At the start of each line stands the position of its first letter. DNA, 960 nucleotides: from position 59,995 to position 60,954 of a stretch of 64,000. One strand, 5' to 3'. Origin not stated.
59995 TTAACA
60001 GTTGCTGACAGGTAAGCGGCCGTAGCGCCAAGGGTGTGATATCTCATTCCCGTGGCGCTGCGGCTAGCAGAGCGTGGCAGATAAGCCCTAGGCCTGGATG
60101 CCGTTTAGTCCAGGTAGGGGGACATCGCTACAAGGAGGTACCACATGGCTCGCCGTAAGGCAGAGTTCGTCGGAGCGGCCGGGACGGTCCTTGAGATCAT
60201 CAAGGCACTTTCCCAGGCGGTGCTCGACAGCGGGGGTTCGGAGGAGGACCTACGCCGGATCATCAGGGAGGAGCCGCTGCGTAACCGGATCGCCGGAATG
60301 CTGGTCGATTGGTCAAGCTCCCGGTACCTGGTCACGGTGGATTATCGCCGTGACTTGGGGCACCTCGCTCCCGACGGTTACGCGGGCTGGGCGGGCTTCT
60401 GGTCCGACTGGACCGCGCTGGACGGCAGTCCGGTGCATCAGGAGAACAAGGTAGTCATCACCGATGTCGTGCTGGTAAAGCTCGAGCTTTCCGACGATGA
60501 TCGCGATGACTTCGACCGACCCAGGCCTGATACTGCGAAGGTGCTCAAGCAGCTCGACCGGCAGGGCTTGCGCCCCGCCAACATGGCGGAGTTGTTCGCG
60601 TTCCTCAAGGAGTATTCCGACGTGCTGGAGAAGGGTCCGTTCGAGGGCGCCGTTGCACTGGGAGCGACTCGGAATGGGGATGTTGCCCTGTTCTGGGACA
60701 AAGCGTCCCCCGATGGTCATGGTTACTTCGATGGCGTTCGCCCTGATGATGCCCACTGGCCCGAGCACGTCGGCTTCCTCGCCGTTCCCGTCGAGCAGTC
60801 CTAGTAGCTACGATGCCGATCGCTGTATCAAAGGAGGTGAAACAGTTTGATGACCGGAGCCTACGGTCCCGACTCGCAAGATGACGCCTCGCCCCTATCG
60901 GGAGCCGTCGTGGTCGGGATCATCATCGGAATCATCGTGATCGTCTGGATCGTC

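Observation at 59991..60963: Second copy of the leader-paralog module, followed by a 37-aa hydrophobic peptide with a strong RBS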

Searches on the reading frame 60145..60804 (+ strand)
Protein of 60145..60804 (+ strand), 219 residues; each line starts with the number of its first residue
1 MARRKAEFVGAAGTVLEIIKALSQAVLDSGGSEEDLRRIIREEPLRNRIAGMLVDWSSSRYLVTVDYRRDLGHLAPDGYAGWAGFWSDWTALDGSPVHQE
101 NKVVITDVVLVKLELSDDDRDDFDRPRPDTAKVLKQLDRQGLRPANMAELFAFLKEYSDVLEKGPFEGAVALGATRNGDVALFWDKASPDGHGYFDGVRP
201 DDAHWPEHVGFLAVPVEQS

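Call 10: search_protein_families(library=pfam, proteins=[window:60145-60804:+], max_evalue=0.01)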
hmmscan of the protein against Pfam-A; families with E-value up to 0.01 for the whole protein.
window:60145-60804:+ (219 aa): 0 families

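Call 11: search_protein_families(library=ncbifam, proteins=[window:60145-60804:+], max_evalue=0.1)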
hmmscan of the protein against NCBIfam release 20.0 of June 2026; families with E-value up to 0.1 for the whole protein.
window:60145-60804:+ (219 aa): 0 families

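Call 13: find_homologous_proteins(query=window:60145-60804:+)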
Query window:60145-60804:+ (219 aa): 1 proteins with E <= 0.001 among 586 candidates.
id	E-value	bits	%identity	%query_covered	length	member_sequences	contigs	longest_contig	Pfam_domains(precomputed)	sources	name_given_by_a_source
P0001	1.4e-143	494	100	100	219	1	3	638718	-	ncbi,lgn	ncbi:MAG: hypothetical protein WD603_00060 [Patescibacteria group bacterium]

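Call 26: find_encoding_contigs(protein=P0001, flank=10000, max_places=6)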
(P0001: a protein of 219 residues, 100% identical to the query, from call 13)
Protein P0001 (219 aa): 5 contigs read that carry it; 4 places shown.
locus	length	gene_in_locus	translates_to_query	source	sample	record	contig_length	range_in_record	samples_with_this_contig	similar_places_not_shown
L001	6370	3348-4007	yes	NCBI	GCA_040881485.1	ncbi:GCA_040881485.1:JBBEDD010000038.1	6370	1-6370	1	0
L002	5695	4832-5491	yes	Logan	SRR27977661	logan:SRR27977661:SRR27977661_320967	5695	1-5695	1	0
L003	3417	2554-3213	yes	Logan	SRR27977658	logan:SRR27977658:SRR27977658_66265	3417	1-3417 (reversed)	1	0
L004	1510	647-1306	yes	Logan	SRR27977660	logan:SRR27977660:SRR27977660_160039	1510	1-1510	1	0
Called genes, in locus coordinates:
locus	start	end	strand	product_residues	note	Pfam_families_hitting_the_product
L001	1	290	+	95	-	PF21018:BipA_C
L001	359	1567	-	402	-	-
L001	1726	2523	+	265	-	-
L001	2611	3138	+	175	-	-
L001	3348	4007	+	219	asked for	-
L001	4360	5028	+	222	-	PF09335:VTT_dom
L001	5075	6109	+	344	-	PF07884:VKOR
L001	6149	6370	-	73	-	?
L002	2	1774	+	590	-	?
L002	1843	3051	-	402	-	-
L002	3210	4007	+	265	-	-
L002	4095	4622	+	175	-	-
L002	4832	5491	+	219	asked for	-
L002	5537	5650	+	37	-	-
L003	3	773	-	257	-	?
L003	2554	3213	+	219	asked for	-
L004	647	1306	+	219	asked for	-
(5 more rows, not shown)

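Call 41: search_protein_representatives(alignment_id=A2)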
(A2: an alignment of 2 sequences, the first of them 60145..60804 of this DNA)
Query: 2 sequences, 233 profile positions. Proteins with E-value up to 0.001 (for the whole library): 2239; up to 1e-10: 558; up to 1e-30: 14. The best 150 are listed.
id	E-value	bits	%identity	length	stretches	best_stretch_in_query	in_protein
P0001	1.7e-114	397.6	-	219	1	1-233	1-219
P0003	5.0e-86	304.5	-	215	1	1-228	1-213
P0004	8.6e-38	146.6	-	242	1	1-227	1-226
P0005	1.7e-37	145.7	-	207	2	1-91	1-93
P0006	3.2e-35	138.2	-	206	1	2-228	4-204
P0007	7.9e-35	136.9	-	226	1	1-229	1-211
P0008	6.6e-34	133.9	-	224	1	1-228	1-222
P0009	9.8e-34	133.3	-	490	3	7-184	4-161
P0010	1.4e-33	132.9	-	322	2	65-228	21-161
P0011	1.4e-33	132.8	-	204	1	1-228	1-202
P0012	2.4e-33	132.1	-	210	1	3-228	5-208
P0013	3.3e-33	131.6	-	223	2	1-165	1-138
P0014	1.8e-32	129.3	-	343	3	1-96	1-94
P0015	7.0e-32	127.3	-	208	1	1-228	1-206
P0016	1.5e-30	122.9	-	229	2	138-228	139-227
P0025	3.5e-28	115.2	-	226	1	1-233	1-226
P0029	1.7e-27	113.0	-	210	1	5-228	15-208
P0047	4.3e-24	101.8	-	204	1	2-228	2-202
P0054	5.3e-23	98.2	-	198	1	1-228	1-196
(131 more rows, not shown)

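Call 44: search_protein_families(library=pfam, alignment_id=A3, max_evalue=0.01)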
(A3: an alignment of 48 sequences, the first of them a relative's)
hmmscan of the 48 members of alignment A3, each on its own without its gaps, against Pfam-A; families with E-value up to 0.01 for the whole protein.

A. member 1, P0001 (219 aa): 0 families

B. families by the number of members that match (of 48 scanned): 4 families
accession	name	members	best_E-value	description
PF25451.1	SCP2_Rv3818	1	0.0019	Rv3818-like, SCP2-like domain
PF03397.20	Rhabdo_matrix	1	0.0026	Rhabdovirus matrix protein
PF14044.11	NETI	1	0.0045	NETI protein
PF17267.7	DUF5333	1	0.0074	Family of unknown function (DUF5333)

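Call 45: find_encoding_contigs(protein=P0025, flank=5000, max_places=6)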
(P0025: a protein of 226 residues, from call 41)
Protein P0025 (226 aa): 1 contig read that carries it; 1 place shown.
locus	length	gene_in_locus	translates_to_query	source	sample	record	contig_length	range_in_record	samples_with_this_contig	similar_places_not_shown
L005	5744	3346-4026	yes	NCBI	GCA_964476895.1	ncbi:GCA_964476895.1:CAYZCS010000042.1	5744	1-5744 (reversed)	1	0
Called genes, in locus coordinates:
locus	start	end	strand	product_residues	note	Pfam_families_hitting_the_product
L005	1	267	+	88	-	?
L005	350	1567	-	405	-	PF00226:DnaJ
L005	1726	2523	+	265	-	-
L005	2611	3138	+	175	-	-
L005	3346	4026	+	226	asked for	-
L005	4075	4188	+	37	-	-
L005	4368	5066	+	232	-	PF09335:VTT_dom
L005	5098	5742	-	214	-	?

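Call 64: find_encoding_contigs(protein=P0004, flank=2500, max_places=3)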
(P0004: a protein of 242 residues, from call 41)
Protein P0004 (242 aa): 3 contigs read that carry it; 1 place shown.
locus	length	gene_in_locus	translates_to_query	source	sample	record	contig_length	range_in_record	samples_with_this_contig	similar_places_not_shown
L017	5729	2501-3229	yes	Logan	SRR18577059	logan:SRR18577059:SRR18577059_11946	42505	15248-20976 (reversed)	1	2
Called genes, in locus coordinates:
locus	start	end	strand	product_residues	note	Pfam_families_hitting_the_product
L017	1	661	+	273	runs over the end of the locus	PF00005:ABC_tran, PF02463:SMC_N (weak), PF13304:AAA_21 (faint)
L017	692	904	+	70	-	-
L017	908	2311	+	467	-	PF21799:MurD-like_N (weak), PF08245:Mur_ligase_M, PF02875:Mur_ligase_C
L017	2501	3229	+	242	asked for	-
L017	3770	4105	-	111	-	PF22296:bAvd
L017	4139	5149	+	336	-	PF00078:RVT_1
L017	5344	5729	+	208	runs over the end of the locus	-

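Call 65: find_encoding_contigs(protein=P0054, flank=2500, max_places=3)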
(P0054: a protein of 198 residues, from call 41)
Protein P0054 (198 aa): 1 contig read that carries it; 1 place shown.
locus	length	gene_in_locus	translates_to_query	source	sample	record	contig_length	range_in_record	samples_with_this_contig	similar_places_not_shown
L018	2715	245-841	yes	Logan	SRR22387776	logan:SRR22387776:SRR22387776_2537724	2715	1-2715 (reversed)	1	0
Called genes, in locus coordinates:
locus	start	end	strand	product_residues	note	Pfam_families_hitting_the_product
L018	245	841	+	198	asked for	-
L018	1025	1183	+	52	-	-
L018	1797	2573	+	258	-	-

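Call 66: find_encoding_contigs(protein=P0047, flank=2500, max_places=3)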
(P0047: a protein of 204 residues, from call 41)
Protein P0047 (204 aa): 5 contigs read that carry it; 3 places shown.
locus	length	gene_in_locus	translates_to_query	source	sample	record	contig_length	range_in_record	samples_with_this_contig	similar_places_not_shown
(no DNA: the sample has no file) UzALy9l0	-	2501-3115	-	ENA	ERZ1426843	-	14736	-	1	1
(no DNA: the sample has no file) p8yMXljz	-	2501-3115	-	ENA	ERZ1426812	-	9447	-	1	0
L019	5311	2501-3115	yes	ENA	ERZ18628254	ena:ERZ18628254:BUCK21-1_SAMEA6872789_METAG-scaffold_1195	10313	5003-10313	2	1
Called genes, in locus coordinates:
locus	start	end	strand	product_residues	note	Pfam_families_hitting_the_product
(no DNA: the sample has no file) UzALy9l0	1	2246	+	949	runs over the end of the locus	PF00005:ABC_tran (faint), PF02463:SMC_N (faint), PF03193:RsgA_GTPase (faint), PF13175:AAA_15 (faint), PF13191:AAA_16 (faint), PF13304:AAA_21 (faint), PF17760:UvrA_inter, PF17755:UvrA_DNA-bind, +2 more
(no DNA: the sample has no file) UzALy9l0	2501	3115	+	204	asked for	-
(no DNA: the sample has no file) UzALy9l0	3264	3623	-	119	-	PF01245:Ribosomal_L19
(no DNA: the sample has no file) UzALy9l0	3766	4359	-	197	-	PF08433:KTI12 (weak), PF13189:Cytidylate_kin2, PF13671:AAA_33 (weak), PF20720:nSTAND3 (weak), PF02224:Cytidylate_kin (faint), PF13207:AAA_17, PF13238:AAA_18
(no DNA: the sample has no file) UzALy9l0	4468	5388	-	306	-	PF01479:S4, PF00849:PseudoU_synth_2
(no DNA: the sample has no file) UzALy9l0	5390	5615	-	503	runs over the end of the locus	PF01743:PolyA_pol, PF12627:PolyA_pol_RNAbd, PF01966:HD, PF13735:tRNA_NucTran2_2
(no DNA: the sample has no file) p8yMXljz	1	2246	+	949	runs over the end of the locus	PF00005:ABC_tran (faint), PF02463:SMC_N (faint), PF03193:RsgA_GTPase (faint), PF13175:AAA_15 (faint), PF13191:AAA_16 (faint), PF13304:AAA_21 (faint), PF17760:UvrA_inter, PF17755:UvrA_DNA-bind, +2 more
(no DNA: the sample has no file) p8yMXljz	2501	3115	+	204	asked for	-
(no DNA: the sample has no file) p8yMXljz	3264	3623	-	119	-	PF01245:Ribosomal_L19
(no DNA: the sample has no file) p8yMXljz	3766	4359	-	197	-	PF08433:KTI12 (weak), PF13189:Cytidylate_kin2, PF13671:AAA_33 (weak), PF20720:nSTAND3 (weak), PF02224:Cytidylate_kin (faint), PF13207:AAA_17, PF13238:AAA_18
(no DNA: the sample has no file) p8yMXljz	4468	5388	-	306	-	PF01479:S4, PF00849:PseudoU_synth_2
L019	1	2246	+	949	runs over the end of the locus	PF00005:ABC_tran (faint), PF02463:SMC_N (faint), PF03193:RsgA_GTPase (faint), PF13175:AAA_15 (faint), PF13191:AAA_16 (faint), PF13304:AAA_21 (faint), PF17760:UvrA_inter, PF17755:UvrA_DNA-bind, +2 more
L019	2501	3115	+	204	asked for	-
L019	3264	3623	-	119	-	PF01245:Ribosomal_L19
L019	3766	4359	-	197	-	PF08433:KTI12 (weak), PF13189:Cytidylate_kin2, PF13671:AAA_33 (weak), PF20720:nSTAND3 (weak), PF02224:Cytidylate_kin (faint), PF13207:AAA_17, PF13238:AAA_18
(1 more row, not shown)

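Call 79: predict_structure(alignment_id=A3)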
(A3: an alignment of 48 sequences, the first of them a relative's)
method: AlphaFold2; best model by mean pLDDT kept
length: 219 residues; sequences in the alignment: 48
mean_pLDDT: 84.8   pTM: 0.73
mean pLDDT of the five models: 84.8, 81.7, 81.5, 81.2, 81.0
residues with pLDDT >= 90: 97; 70-90: 96; 50-70: 25; < 50: 1
segments of 3 or more residues with pLDDT < 50: none
pLDDT, mean of each block of 10 residues (from residue 1): 76 92 95 96 89 69 92 85 73 60 90 85 75 92 93 93 89 89 82 82 83 85
secondary structure, 60 per line:
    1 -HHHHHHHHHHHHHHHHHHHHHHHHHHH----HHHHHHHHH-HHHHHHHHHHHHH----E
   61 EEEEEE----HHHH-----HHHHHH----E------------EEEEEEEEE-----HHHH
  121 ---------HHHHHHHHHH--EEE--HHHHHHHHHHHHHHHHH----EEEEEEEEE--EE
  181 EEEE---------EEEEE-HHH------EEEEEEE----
elements in order: H2-28 H33-41 H43-55 E60-66 H71-74 H80-85 E103-111 H117-120 H130-139 E142-144 H147-163 E168-176 E179-184 E194-198 E209-215

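Call 81: fold_search(model_id=the predicted structure, library=pdb)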
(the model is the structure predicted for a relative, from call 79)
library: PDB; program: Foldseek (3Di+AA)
matches with E <= 10: 65; with E <= 0.001: 0
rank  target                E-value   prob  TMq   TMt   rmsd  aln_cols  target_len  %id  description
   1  6rh7_A                1.5e+00  0.02  0.13  0.12  19.1       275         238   13  Revisiting pH-gated conformational switch. Complex HK853 mutant H260A -RR468 mutant D53A pH 7.5 (released 2020-02-19)
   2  3lr5_B                1.9e+00  0.03  0.14  0.18   8.4       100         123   12  Periplasmic domain of the risS sensor protein from Burkholderia pseudomallei, iodide phased at neutral pH (released 2010-06-16)
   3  1z47_B                2.1e+00  0.03  0.13  0.09  12.8       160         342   12  Structure of the ATPase subunit CysA of the putative sulfate ATP-binding cassette (ABC) transporter from Alicyclobacil (released 2005-06-07)
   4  5br9_D                2.4e+00  0.01  0.11  0.12  17.1       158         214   10  Crystal structure of an uncharacterized protein with similarity to peptidase YEAZ from Pseudomonas aeruginosa (released 2015-07-15)
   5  6nuq                  2.5e+00  0.03  0.10  0.05  10.0        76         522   14  Stat3 Core in complex with compound SI109 (released 2019-12-04)
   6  1h9r_A                2.7e+00  0.06  0.15  0.23  12.6       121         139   11  Tungstate bound complex Dimop domain of ModE from E.coli (released 2001-06-19)
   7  3dge_A                2.9e+00  0.01  0.12  0.11  18.0       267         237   13  Structure of a histidine kinase-response regulator complex reveals insights into Two-component signaling and a novel c (released 2009-07-07)
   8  5w34_B                3.0e+00  0.02  0.14  0.10  12.2        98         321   14  Crystal structure of the RNA polymerase domain (RPD) of Mycobacterium tuberculosis primase DnaG in complex with double (released 2018-03-28)
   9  8pv1_LB               3.2e+00  0.01  0.08  0.06  21.1       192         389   10  Chaetomium thermophilum pre-60S State 6 - pre-5S rotation - L1 intermediate - composite structure (released 2023-11-15)
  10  1h9s_B                3.4e+00  0.08  0.13  0.19   9.4        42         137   14  Molybdate bound complex of Dimop domain of ModE from E.coli (released 2001-06-19)
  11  4k08                  3.4e+00  0.02  0.11  0.15  15.2       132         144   12  Periplasmic sensor domain of chemotaxis protein, Adeh_3718 (released 2013-07-17)
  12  5a53_C                3.4e+00  0.01  0.13  0.13  15.0       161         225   10  Crystal Structure of the Rpf2-Rrs1 complex (released 2015-10-21)
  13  3te8_B                3.6e+00  0.02  0.14  0.20   8.4        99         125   13  Crystal structure of risS periplasmic domain at low pH dimer with N-termini ordered (released 2011-08-24)
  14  6njs                  3.6e+00  0.02  0.10  0.05  10.0        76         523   14  Stat3 Core in complex with compound SD36 (released 2019-12-04)
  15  3lr5_A                3.6e+00  0.01  0.12  0.17   9.0       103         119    9  Periplasmic domain of the risS sensor protein from Burkholderia pseudomallei, iodide phased at neutral pH (released 2010-06-16)
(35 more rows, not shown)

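Call 84: search_protein_families(library=pfam, proteins=[L001:359-1567:-, L001:1726-2523:+, L001:2611-3138:+], max_evalue=0.05)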
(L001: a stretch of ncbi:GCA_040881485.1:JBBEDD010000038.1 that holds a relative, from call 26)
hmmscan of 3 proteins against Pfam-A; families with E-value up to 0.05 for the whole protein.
L001:359-1567:- (402 aa): 1 family
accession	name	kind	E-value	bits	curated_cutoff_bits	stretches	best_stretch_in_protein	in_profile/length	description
PF00226.36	DnaJ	-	5.6e-25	87.7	27.8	1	4-66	1-63/63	DnaJ domain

L001:1726-2523:+ (265 aa): 0 families

L001:2611-3138:+ (175 aa): 0 families

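Call 85: search_protein_families(library=padloc, proteins=[window:60145-60804:+, L001:359-1567:-, L001:1726-2523:+, L001:2611-3138:+], max_evalue=0.05)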
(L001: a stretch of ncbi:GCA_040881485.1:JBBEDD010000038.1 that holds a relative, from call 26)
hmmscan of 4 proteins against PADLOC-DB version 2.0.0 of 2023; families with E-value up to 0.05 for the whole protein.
window:60145-60804:+ (219 aa): 0 families

L001:359-1567:- (402 aa): 0 families

L001:1726-2523:+ (265 aa): 0 families

L001:2611-3138:+ (175 aa): 0 families

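Call 98: find_encoding_contigs(protein=P0007, flank=3000, max_places=2)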
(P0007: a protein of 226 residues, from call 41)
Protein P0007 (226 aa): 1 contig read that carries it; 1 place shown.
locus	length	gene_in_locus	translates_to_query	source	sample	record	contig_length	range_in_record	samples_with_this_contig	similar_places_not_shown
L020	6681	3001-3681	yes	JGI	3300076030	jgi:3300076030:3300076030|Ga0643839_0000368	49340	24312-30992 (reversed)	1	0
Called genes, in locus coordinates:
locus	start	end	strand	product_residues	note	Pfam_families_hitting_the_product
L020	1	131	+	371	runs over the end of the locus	-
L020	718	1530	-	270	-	-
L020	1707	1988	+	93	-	PF12844:HTH_19, PF13560:HTH_31, PF01381:HTH_3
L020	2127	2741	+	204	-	-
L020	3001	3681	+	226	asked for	-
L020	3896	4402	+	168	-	-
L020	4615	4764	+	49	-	-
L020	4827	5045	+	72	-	PF24113:DUF7387 (weak)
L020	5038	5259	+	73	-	PF07927:HicA_toxin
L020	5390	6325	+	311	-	-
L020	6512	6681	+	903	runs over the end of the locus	PF02811:PHP, PF02463:SMC_N (faint), PF13304:AAA_21 (faint), PF13476:AAA_23 (weak)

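Call 99: find_encoding_contigs(protein=P0011, flank=3000, max_places=2)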
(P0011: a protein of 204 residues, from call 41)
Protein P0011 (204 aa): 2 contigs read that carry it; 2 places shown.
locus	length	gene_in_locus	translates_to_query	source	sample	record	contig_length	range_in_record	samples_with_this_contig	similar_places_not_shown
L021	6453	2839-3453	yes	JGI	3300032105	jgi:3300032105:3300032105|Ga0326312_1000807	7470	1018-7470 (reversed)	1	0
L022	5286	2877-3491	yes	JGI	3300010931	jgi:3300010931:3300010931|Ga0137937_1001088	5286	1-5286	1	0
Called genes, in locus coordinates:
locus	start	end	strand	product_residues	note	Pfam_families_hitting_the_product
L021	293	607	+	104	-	PF00166:Cpn10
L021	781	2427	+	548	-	PF00118:Cpn60_TCP1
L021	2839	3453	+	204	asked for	-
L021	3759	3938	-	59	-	-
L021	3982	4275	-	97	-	PF22296:bAvd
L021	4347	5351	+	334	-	PF00078:RVT_1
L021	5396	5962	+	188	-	PF04011:LemA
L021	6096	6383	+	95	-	-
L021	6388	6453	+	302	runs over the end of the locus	PF01435:Peptidase_M48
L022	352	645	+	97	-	PF00166:Cpn10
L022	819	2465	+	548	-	PF00118:Cpn60_TCP1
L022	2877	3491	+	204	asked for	-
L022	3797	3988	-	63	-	-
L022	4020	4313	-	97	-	PF22296:bAvd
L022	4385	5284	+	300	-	?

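Call 100: find_encoding_contigs(protein=P0029, flank=3000, max_places=2)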
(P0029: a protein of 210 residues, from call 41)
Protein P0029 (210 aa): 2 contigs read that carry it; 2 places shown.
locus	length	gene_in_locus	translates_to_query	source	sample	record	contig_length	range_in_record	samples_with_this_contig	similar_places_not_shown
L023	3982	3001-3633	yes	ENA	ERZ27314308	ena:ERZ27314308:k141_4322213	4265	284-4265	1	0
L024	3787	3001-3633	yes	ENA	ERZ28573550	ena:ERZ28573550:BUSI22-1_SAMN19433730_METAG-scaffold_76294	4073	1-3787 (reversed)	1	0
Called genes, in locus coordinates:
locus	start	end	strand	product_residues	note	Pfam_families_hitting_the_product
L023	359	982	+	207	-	-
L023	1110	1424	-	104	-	PF12599:DUF3768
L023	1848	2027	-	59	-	-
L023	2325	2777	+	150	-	-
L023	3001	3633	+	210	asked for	-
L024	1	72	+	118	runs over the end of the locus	?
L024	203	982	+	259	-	PF13814:Replic_Relax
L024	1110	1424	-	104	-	PF12599:DUF3768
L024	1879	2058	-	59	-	-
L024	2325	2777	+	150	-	-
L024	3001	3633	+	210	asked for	-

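Call 110: search_protein_families(library=phrogs, proteins=[window:60145-60804:+], max_evalue=1)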
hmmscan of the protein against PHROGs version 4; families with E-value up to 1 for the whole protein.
window:60145-60804:+ (219 aa): 1 family
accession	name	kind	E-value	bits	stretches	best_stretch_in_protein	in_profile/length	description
phrog_3050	-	unknown function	0.38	11.7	1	10-61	9-55/61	-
